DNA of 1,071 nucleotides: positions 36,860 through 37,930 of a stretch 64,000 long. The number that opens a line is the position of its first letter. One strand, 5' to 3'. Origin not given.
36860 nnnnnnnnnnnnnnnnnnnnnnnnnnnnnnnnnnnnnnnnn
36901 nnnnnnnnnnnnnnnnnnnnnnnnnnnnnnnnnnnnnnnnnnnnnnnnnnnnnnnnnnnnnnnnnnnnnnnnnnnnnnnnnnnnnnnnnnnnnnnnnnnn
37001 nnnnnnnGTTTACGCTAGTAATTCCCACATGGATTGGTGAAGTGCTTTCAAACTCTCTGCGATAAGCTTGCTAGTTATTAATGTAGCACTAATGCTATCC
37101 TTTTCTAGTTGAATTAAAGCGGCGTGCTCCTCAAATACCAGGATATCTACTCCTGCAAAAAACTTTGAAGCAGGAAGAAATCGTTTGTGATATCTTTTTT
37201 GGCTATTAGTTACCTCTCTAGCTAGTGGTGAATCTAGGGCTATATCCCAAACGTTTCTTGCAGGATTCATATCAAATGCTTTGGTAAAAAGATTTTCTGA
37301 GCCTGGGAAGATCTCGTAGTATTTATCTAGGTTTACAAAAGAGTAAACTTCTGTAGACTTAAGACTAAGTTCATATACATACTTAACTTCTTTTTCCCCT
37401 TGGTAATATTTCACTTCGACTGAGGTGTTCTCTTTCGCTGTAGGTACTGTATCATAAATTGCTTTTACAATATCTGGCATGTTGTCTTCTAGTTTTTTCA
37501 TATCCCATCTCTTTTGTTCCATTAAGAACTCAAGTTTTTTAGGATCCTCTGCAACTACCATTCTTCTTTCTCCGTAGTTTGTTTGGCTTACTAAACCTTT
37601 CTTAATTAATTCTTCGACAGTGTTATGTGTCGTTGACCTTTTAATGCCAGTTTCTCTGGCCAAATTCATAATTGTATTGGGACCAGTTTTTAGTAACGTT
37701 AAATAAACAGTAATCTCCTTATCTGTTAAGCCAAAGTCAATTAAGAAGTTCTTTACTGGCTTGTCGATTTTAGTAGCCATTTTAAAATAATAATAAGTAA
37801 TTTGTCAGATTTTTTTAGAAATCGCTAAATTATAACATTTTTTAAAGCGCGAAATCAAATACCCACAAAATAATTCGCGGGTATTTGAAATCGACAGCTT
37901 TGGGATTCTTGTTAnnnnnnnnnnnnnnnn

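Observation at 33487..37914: Regulator island (two XRE paralogs, two TrmB-like paralogs, one 451-aa unknown) in place of fusA after rpsG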

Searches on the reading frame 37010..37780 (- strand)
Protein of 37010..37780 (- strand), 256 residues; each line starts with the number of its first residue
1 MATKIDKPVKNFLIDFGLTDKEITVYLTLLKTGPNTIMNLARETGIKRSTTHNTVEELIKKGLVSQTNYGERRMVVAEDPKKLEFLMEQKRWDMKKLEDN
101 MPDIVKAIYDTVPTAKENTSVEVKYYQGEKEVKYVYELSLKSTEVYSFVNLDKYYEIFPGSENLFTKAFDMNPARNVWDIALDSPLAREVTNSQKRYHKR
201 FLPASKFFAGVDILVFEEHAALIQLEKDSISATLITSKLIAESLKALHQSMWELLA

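Call 4: search_protein_families(library=pfam, proteins=[window:37010-37780:-], max_evalue=0.01)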
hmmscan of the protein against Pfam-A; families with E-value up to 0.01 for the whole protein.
window:37010-37780:- (256 aa): 9 families
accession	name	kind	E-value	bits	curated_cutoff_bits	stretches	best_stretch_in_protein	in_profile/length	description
PF01978.25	TrmB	-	6e-13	48.9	25.6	1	15-80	3-67/68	Sugar-specific transcriptional regulator TrmB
PF12802.13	MarR_2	-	5e-07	30.2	27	1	17-68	2-55/61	MarR family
PF09339.16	HTH_IclR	-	3.1e-05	24.1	22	1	29-66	11-50/52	IclR helix-turn-helix domain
PF25212.1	HVO_A0114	-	3.4e-05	24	27.6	1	18-76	20-79/84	HVO_A0114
PF13730.12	HTH_36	-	0.00021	21.5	25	1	17-64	2-55/55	Helix-turn-helix domain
PF13412.12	HTH_24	-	0.0011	19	21.9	1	24-64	7-47/48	Winged helix-turn-helix DNA-binding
PF13545.12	HTH_Crp_2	-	0.0029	18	27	1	39-84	27-68/70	Crp-like helix-turn-helix domain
PF25213.1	HVO_A0261_N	-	0.0048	17.2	35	1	27-68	17-58/86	HVO_A0261 N-terminal domain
PF01047.28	MarR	-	0.0062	16.9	24.6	0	19-65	2-48/59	MarR family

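Call 53: search_solved_structures(query=A2, max_evalue=1, show_alignments=2)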
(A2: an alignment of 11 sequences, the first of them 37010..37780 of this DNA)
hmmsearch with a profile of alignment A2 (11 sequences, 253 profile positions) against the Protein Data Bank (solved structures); distinct sequences matched with E-value up to 1: 84 (the best 60 are shown).
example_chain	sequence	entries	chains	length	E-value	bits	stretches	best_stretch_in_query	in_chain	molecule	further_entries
2rdp_A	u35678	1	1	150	6.9e-08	35.5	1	8-100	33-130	putative transcriptional regulator MarR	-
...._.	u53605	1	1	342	7.2e-08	35.4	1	5-105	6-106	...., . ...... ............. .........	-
4hbl_A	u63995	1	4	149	1.9e-05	27.5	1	8-73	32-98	Transcriptional regulator, MarR family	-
5hlh_A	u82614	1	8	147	2e-05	27.4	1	8-72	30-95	MarR family transcriptional regulator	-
5hlg_A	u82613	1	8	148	2.1e-05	27.4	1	8-73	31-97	MarR family transcriptional regulator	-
5hli_A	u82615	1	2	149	2.1e-05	27.3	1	8-73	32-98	MarR family transcriptional regulator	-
1sfx_A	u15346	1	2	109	8.8e-05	25.3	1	6-83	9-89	Conserved hypothetical protein AF2008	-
2a61_A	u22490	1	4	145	0.00014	24.7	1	7-101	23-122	transcriptional regulator Tm0710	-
1ku9_A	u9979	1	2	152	0.00032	23.5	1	13-117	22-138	hypothetical protein MJ223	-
3bdd_A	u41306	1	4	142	0.00032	23.4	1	6-102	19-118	Regulatory protein MarR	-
1s3j_A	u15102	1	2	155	0.00036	23.3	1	4-73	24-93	YusO protein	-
6cmv_A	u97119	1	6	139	0.00063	22.5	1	4-68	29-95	Transcriptional regulator Lrs14-like protein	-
5eri_A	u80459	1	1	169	0.00081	22.1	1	32-114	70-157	MarR family transcriptional regulator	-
2d1h_A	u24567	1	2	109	0.00094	21.9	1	15-91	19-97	109aa long hypothetical transcriptional regulator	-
3f3x_A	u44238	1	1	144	0.00098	21.9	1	29-107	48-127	Transcriptional regulator, marR family, putative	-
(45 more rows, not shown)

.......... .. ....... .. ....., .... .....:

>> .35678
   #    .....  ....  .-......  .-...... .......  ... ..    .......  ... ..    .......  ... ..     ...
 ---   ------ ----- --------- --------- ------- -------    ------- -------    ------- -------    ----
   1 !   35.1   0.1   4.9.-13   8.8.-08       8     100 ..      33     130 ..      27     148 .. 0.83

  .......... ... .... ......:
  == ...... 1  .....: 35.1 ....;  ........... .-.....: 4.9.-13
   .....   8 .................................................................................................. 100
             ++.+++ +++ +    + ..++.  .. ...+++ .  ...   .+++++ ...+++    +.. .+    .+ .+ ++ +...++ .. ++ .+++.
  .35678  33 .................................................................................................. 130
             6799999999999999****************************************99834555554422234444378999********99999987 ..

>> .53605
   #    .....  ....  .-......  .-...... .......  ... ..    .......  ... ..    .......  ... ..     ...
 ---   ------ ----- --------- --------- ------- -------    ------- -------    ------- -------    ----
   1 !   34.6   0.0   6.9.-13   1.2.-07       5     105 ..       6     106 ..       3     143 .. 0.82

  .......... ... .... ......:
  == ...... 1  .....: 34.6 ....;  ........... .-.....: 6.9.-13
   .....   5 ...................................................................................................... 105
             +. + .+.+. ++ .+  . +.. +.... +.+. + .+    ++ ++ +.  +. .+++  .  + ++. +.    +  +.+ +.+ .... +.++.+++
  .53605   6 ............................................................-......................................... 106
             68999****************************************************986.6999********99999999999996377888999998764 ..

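Call 56: find_homologous_proteins(query=window:37010-37780:-, max_evalue=1e-10)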
Query window:37010-37780:- (256 aa): 157 proteins with E <= 1e-10 among 703 candidates; the best 120 are listed.
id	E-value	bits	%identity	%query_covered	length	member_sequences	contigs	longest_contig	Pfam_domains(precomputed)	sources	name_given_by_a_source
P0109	3.9e-163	558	100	100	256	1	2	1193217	PF25212.3,PF01978.26,PF09339.17,PF12802.14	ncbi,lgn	-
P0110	1.8e-136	471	82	100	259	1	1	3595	PF01978.26,PF12802.14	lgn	-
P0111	2.0e-119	415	72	99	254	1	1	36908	PF25212.3,PF01978.26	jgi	jgi:sugar-specific transcriptional regulator TrmB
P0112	7.4e-115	400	69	100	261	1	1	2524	PF01978.26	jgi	-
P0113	8.1e-110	384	69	100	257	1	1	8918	PF01978.26,PF12802.14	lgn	-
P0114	1.1e-107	377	66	100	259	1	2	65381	PF25212.3,PF01978.26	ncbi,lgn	-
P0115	3.5e-106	372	66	100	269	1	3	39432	PF25212.3,PF01978.26,PF12802.14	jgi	jgi:sugar-specific transcriptional regulator TrmB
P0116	9.2e-106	371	64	100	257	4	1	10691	PF25212.3,PF01978.26,PF12802.14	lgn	-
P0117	1.6e-102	360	65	98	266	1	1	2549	PF01978.26,PF12802.14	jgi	-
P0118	2.0e-102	360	63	100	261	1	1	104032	PF01978.26,PF09339.17,PF12802.14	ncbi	-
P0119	1.7e-101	357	64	100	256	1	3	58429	PF25212.3,PF01978.26,PF12802.14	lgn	-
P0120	2.4e-100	353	60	100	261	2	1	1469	PF01978.26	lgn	-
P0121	3.0e-98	346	62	100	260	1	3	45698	PF01978.26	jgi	jgi:sugar-specific transcriptional regulator TrmB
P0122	2.9e-97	343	61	100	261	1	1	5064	PF01978.26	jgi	-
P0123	2.2e-95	337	60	100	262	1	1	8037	PF25212.3,PF01978.26,PF12802.14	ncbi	-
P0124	1.7e-93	331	58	100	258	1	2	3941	PF01978.26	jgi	-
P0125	3.7e-93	329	60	99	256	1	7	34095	PF01978.26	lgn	-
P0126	3.8e-93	329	60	100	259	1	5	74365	PF01978.26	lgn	-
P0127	9.8e-90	318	60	100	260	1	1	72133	PF01978.26,PF09339.17,PF12802.14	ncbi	-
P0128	2.3e-89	317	58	98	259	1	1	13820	PF25212.3,PF01978.26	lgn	-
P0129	3.4e-88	313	56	98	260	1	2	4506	PF13412.13,PF13730.13,PF01978.26,PF09339.17,PF12802.14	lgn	-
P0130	5.6e-87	309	56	99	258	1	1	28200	PF01978.26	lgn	-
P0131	1.1e-86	308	56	100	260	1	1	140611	PF01978.26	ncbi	-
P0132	2.7e-85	304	54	100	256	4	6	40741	PF01978.26,PF12802.14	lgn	-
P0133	3.3e-85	303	55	100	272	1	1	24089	PF25212.3,PF01978.26,PF12802.14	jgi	jgi:sugar-specific transcriptional regulator TrmB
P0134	1.5e-84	301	58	98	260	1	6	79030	PF13412.13,PF13730.13,PF01978.26,PF12802.14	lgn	-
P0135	1.4e-83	298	56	100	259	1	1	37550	PF01978.26,PF09339.17,PF12802.14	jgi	jgi:sugar-specific transcriptional regulator TrmB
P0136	5.0e-83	296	55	100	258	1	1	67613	PF25212.3,PF01978.26,PF12802.14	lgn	-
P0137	3.1e-82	294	54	100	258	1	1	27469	PF25212.3,PF01978.26,PF09339.17,PF12802.14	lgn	-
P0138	1.6e-81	291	55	99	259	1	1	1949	PF25212.3,PF01978.26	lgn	-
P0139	2.9e-81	291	60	99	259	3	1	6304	PF01978.26,PF09339.17,PF12802.14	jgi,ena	-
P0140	5.1e-81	290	54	98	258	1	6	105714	PF13412.13,PF01978.26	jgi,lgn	jgi:sugar-specific transcriptional regulator TrmB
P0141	1.4e-80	288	55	100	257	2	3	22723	PF01978.26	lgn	-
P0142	2.2e-80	288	53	100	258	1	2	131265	PF01978.26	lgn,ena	-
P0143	4.1e-80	287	53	100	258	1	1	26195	PF25212.3,PF01978.26,PF09339.17,PF12802.14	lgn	-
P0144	6.2e-80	286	52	100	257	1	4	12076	PF25212.3,PF01978.26,PF12802.14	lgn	-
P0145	6.3e-80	286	52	100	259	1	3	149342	PF25212.3,PF01978.26,PF12802.14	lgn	-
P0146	8.4e-80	286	53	100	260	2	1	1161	PF01978.26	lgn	-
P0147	2.3e-79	284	55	100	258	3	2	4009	PF25212.3,PF01978.26,PF12802.14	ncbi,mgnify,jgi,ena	mgnify:CR=1 FL=1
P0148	1.4e-78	282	54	100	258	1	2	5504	PF01978.26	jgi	jgi:HTH-type transcriptional regulator, sugar sensing transcriptional regulator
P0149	4.5e-77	277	52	100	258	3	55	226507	PF01978.26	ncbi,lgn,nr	ncbi:hypothetical protein DOJK_00200 [Patescibacteria group bacterium]|nr:hypothetical protein [Cand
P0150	8.5e-77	276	52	100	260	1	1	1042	PF25212.3,PF01978.26,PF12802.14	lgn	-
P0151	8.5e-77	276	50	100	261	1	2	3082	PF13412.13,PF01978.26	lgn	-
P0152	2.6e-76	274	54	100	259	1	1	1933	PF25212.3,PF01978.26,PF09339.17,PF12802.14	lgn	-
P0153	3.2e-76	274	53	98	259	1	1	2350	PF25212.3,PF01978.26,PF12802.14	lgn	-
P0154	5.6e-76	273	51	99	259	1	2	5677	PF25212.3,PF01978.26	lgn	-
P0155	1.7e-75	272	54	99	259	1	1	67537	PF25212.3,PF01978.26,PF09339.17,PF12802.14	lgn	-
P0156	6.1e-75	270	52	99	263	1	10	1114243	PF25212.3,PF01978.26,PF12802.14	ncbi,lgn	-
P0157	8.2e-74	266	52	98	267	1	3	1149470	PF13412.13,PF01978.26,PF12802.14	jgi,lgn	jgi:sugar-specific transcriptional regulator TrmB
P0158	6.8e-73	263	52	100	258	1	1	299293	PF13412.13,PF01978.26,PF09339.17,PF12802.14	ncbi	ncbi:MAG: helix-turn-helix domain-containing protein [Candidatus Dojkabacteria bacterium]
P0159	1.4e-72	262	51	100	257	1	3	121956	PF25212.3,PF01978.26,PF09339.17,PF12802.14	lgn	-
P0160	2.2e-72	261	51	100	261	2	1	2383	PF01978.26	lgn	-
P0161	8.0e-72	260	50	100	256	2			PF01978.26,PF12802.14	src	-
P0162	1.7e-71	259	52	98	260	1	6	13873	PF01978.26,PF12802.14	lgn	-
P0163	2.9e-71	258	49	97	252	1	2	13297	PF01978.26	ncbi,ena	-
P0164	3.4e-71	258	51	98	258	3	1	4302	PF01978.26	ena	-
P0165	1.1e-70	256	50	100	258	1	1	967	PF13412.13,PF01978.26,PF09339.17,PF12802.14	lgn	-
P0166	2.1e-70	255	48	100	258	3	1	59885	PF25212.3,PF01978.26,PF09339.17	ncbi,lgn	-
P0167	3.5e-70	254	50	100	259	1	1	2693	PF01978.26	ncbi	-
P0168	8.6e-70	253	49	100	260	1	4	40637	PF01978.26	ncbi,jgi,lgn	-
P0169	1.2e-69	253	47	97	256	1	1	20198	PF01978.26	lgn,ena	-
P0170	1.3e-69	252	47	98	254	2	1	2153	PF01978.26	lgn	-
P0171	1.4e-69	252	50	100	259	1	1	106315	PF13412.13,PF01978.26,PF09339.17,PF12802.14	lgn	-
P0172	8.3e-69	250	50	100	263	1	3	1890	PF25212.3,PF01978.26,PF12802.14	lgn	-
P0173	1.7e-68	249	48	100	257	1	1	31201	PF01978.26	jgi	jgi:sugar-specific transcriptional regulator TrmB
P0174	2.9e-68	248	48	98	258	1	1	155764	PF25212.3,PF01978.26,PF12802.14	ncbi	-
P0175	3.2e-68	248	52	98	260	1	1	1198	PF01978.26,PF09339.17,PF12802.14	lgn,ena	-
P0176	3.3e-68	248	50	98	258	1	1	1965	PF25212.3,PF01978.26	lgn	-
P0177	3.8e-68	248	52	98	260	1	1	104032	PF25212.3,PF01978.26,PF09339.17,PF12802.14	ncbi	-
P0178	4.3e-68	247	46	97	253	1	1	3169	PF01978.26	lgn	-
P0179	1.4e-67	246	48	100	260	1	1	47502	PF01978.26,PF09339.17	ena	-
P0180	2.8e-67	245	48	98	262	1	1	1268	PF01978.26,PF12802.14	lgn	-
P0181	4.1e-67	244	46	97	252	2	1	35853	PF01978.26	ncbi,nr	ncbi:MAG: helix-turn-helix domain-containing protein [bacterium]|nr:helix-turn-helix domain-containi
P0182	4.5e-67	244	48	100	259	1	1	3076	PF01978.26,PF09339.17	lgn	-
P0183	2.3e-66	242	46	97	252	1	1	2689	PF01978.26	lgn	-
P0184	2.3e-66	242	47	97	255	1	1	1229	PF03297.22,PF01978.26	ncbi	-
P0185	4.8e-66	241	45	100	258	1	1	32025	PF25212.3,PF01978.26,PF12802.14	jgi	jgi:sugar-specific transcriptional regulator TrmB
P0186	5.0e-66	241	47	100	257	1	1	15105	PF25212.3,PF01978.26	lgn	-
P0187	8.4e-66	240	45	100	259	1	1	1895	PF13412.13,PF25212.3,PF01978.26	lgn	-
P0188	8.8e-66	240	50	97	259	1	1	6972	PF01978.26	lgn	-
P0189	1.1e-65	240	47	98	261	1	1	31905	PF01978.26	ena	-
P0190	1.2e-65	239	49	100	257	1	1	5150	PF25212.3,PF01978.26,PF09339.17,PF12802.14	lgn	-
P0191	1.4e-65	239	47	98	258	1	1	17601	PF01978.26,PF09339.17,PF12802.14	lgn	-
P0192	1.8e-65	239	49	94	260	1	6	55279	PF01978.26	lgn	-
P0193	2.0e-65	239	47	98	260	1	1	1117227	PF01978.26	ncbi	-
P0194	2.0e-65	239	47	100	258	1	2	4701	PF01978.26,PF12802.14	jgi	jgi:sugar-specific transcriptional regulator TrmB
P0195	2.1e-65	239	47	100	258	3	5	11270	PF01978.26,PF12802.14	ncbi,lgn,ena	-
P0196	6.9e-65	237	50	94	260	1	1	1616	PF01978.26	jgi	jgi:HTH-type transcriptional regulator, sugar sensing transcriptional regulator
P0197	9.2e-65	236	46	97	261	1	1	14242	PF01978.26,PF12802.14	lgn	-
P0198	1.8e-64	236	47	100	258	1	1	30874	PF25212.3,PF01978.26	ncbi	-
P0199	1.8e-64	236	51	97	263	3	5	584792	PF25212.3,PF01978.26,PF12802.14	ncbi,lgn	-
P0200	2.1e-64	235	48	100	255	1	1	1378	PF01978.26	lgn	-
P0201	3.1e-64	235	48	98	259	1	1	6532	PF25212.3,PF01978.26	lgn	-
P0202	1.5e-63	233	59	70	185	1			PF01978.26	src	-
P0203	9.4e-63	230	45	100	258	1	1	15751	PF25212.3,PF01978.26,PF12802.14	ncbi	-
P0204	9.9e-63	230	46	98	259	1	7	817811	PF01978.26,PF12802.14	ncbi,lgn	-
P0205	4.2e-62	228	46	99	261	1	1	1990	PF13412.13,PF01978.26,PF09339.17,PF12802.14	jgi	jgi:sugar-specific transcriptional regulator TrmB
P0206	1.1e-61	226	47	92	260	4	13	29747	PF01978.26,PF12802.14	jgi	jgi:sugar-specific transcriptional regulator TrmB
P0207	1.7e-61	226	50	91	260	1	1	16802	PF25212.3,PF01978.26,PF12802.14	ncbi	-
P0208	6.6e-61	224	43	100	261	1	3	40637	PF25212.3,PF01978.26,PF09339.17,PF12802.14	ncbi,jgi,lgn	-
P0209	3.0e-60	222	48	99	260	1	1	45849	PF13412.13,PF01978.26,PF09339.17,PF12802.14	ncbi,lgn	ncbi:MAG: helix-turn-helix domain-containing protein [Candidatus Dojkabacteria bacterium]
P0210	6.2e-60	221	45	98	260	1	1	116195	PF01978.26,PF12802.14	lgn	-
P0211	1.2e-59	220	44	100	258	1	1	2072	PF01978.26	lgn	-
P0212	4.1e-59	218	45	100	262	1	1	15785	PF01978.26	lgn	-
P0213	5.1e-59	218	45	99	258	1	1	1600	PF01978.26,PF09339.17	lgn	-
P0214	5.8e-59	218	49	97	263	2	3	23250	PF01978.26,PF09339.17,PF12802.14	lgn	-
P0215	8.5e-59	217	45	95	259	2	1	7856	PF01978.26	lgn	-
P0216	8.9e-59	217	45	98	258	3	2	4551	PF25212.3,PF01978.26,PF09339.17,PF12802.14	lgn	-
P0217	1.4e-58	216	47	99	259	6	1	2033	PF13412.13,PF01978.26,PF09339.17,PF12802.14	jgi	-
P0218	2.0e-58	216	46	99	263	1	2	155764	PF25212.3,PF01978.26,PF09339.17,PF12802.14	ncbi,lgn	-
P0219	4.2e-58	215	46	98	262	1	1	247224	PF01978.26,PF12802.14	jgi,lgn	-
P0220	1.7e-57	213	44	99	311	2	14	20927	PF01978.26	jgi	jgi:sugar-specific transcriptional regulator TrmB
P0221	2.6e-57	212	45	99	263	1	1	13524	PF01978.26,PF12802.14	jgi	jgi:sugar-specific transcriptional regulator TrmB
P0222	3.0e-57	212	44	98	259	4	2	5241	PF25212.3,PF01978.26,PF12802.14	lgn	-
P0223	3.7e-57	212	45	99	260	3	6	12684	PF13412.13,PF01978.26,PF09339.17,PF12802.14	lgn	-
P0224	6.6e-57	211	65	60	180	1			PF13412.13,PF01978.26,PF09339.17,PF12802.14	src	-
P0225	6.8e-57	211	46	98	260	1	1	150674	PF01978.26,PF09339.17,PF12802.14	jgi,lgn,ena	-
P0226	5.6e-56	208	42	99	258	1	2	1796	PF01978.26,PF12802.14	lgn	-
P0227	5.7e-56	208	45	98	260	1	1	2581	PF13412.13,PF13730.13,PF01978.26,PF12802.14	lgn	-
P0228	6.3e-56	208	42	97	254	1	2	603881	PF01978.26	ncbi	-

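Call 57: find_encoding_contigs(protein=P0149, flank=6000, max_places=1)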
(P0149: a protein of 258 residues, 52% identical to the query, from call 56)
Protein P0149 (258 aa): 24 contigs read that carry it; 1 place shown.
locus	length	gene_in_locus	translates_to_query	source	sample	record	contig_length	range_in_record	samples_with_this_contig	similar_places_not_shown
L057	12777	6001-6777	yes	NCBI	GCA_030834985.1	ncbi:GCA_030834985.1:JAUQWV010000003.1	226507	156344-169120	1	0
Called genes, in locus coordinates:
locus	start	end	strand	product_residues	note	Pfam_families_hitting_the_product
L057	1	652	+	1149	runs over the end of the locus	PF04563:RNA_pol_Rpb2_1 (faint), PF04561:RNA_pol_Rpb2_2, PF04565:RNA_pol_Rpb2_3, PF10385:RNA_pol_Rpb2_45, PF00562:RNA_pol_Rpb2_6, PF04560:RNA_pol_Rpb2_7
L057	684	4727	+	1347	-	PF04997:RNA_pol_Rpb1_1, PF00623:RNA_pol_Rpb1_2, PF04983:RNA_pol_Rpb1_3, PF04998:RNA_pol_Rpb1_5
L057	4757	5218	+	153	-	PF00164:Ribosom_S12_S23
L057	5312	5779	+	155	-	PF00177:Ribosomal_S7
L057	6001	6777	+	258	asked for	PF01978:TrmB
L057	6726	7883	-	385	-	-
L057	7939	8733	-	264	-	PF01978:TrmB (weak)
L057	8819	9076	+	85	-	PF13560:HTH_31 (weak), PF01381:HTH_3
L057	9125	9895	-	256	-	PF01978:TrmB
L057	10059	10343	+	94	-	PF13560:HTH_31, PF12844:HTH_19 (weak), PF01381:HTH_3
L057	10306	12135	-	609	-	PF04055:Radical_SAM (weak), PF16199:Radical_SAM_C, PF00583:Acetyltransf_1 (faint)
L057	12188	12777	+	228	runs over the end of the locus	PF02353:CMAS (weak), PF13489:Methyltransf_23, PF13847:Methyltransf_31, PF08241:Methyltransf_11, PF08242:Methyltransf_12, PF13649:Methyltransf_25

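Call 58: find_encoding_contigs(protein=P0156, flank=6000, max_places=1)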
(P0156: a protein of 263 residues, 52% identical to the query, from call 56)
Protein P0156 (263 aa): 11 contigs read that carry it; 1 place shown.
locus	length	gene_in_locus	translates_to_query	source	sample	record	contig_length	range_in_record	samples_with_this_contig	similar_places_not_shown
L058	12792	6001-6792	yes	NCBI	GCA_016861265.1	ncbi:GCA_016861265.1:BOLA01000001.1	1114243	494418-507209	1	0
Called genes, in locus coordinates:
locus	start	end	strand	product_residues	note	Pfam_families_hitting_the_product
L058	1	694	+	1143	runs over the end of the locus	PF04563:RNA_pol_Rpb2_1 (faint), PF04561:RNA_pol_Rpb2_2, PF04565:RNA_pol_Rpb2_3, PF10385:RNA_pol_Rpb2_45, PF00562:RNA_pol_Rpb2_6, PF04560:RNA_pol_Rpb2_7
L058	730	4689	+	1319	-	PF04997:RNA_pol_Rpb1_1, PF00623:RNA_pol_Rpb1_2, PF04983:RNA_pol_Rpb1_3, PF04998:RNA_pol_Rpb1_5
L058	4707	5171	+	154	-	PF00164:Ribosom_S12_S23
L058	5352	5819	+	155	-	PF00177:Ribosomal_S7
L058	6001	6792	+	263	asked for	PF01978:TrmB, PF12802:MarR_2 (faint), PF25212:HVO_A0114 (faint)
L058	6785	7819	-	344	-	-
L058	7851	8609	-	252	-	PF01978:TrmB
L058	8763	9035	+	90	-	PF13560:HTH_31, PF01381:HTH_3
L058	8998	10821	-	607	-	PF04055:Radical_SAM (weak), PF16199:Radical_SAM_C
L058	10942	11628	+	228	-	PF02353:CMAS, PF08003:Methyltransf_9 (weak), PF13489:Methyltransf_23, PF03848:TehB (weak), PF13847:Methyltransf_31, PF08241:Methyltransf_11, PF08242:Methyltransf_12, PF13649:Methyltransf_25, +1 more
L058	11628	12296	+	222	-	-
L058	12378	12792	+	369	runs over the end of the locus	-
